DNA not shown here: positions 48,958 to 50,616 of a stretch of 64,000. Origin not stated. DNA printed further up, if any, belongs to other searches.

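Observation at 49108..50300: Biotin-carboxylase domain of the PKS-linked carboxylase looks catalytically dead while BCCP and CT look intact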

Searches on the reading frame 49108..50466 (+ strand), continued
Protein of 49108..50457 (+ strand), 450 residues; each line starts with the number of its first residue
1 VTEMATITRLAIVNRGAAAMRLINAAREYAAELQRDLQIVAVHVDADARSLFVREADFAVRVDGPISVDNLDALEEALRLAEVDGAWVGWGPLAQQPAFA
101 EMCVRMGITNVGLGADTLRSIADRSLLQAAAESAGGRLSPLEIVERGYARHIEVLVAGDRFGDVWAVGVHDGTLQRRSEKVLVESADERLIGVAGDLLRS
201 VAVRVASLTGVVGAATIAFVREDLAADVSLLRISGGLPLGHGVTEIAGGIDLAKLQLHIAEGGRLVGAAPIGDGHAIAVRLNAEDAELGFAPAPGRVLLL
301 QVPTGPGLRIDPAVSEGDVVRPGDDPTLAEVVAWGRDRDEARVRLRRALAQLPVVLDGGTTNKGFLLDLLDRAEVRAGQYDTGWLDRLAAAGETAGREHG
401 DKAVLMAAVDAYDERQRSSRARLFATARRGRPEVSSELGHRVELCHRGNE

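Call 63: find_homologous_proteins(query=window:49117-50316:+, max_evalue=1e-30)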
Query window:49117-50316:+ (400 aa): 482 proteins with E <= 1e-30 among 8000 candidates; the best 120 are listed.
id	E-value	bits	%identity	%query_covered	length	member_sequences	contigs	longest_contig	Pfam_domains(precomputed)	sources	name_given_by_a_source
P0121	1.0e-121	425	82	63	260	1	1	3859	PF02786.23,PF00289.29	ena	-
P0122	4.7e-98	347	50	67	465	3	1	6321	PF02786.23,PF00289.29,PF02222.28,PF07478.19,PF02785.26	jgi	jgi:acetyl/propionyl-CoA carboxylase alpha subunit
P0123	5.8e-97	343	47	96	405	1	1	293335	PF02786.23,PF00289.29,PF02785.26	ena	-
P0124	9.1e-97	343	51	64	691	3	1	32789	PF02786.23,PF00364.29,PF00289.29,PF02222.28,PF07478.19,PF02785.26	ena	-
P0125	1.3e-96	342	53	62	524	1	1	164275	PF02786.23,PF00289.29,PF02222.28,PF02785.26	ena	-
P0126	1.4e-96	342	48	69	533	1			PF02786.23,PF00289.29,PF02222.28,PF07478.19,PF02785.26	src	-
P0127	5.4e-95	337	42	95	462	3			PF02786.23,PF00289.29,PF02222.28,PF02655.20,PF07478.19,PF02785.26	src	-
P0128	1.8e-94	335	51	63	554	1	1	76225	PF02786.23,PF00289.29,PF07478.19,PF02785.26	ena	-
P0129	1.9e-94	335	51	64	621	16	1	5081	PF02786.23,PF00364.29,PF00289.29,PF07478.19,PF02785.26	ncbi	ncbi:MAG: ATP-binding protein, partial [Solirubrobacteraceae bacterium]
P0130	4.8e-94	334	42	93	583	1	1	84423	PF02786.23,PF00289.29,PF07478.19,PF02785.26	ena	-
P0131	6.7e-93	330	51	64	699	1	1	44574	PF02786.23,PF00364.29,PF00289.29,PF07478.19,PF02785.26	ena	-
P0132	8.8e-93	330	51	64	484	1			PF02786.23,PF00289.29,PF02222.28,PF07478.19,PF02785.26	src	-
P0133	8.8e-93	330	46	68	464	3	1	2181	PF02786.23,PF00289.29,PF02222.28,PF07478.19,PF02785.26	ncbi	ncbi:ATP-grasp domain-containing protein, partial [Micromonospora sp. M51]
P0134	1.3e-92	329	48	72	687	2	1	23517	PF02786.23,PF00364.29,PF00289.29,PF02222.28,PF07478.19,PF02785.26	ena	-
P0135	2.0e-92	329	48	73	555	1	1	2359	PF02786.23,PF00289.29,PF02222.28,PF07478.19,PF02785.26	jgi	jgi:acetyl/propionyl-CoA carboxylase alpha subunit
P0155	1.4e-89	319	56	61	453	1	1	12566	PF02786.23,PF00289.29,PF02222.28,PF07478.19,PF02785.26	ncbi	ncbi:MAG TPA: biotin carboxylase N-terminal domain-containing protein, partial [Acidimicrobiia bacte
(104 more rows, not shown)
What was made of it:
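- Tried and rejected: Homologue search with the relic alone (call 63).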

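Call 71: find_encoding_contigs(protein=P0155, flank=10000, max_places=2)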
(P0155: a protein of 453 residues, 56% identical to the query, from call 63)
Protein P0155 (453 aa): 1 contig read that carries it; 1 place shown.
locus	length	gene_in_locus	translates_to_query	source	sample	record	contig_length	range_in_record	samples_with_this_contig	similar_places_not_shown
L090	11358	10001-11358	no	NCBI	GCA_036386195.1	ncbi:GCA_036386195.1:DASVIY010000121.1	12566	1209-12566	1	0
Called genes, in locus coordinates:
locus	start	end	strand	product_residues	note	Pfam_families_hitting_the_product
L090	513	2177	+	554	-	PF02771:Acyl-CoA_dh_N, PF02770:Acyl-CoA_dh_M, PF00441:Acyl-CoA_dh_1, PF08028:Acyl-CoA_dh_2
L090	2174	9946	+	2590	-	PF00109:ketoacyl-synt, PF02801:Ketoacyl-synt_C, PF00698:Acyl_transf_1, PF00109:ketoacyl-synt, PF08659:KR, PF00106:adh_short, PF13561:adh_short_C2, PF21089:PKS_DH_N, +2 more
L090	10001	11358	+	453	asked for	PF00289:Biotin_carb_N, PF02786:CPSase_L_D2, PF02222:ATP-grasp, PF07478:Dala_Dala_lig_C, PF02785:Biotin_carb_C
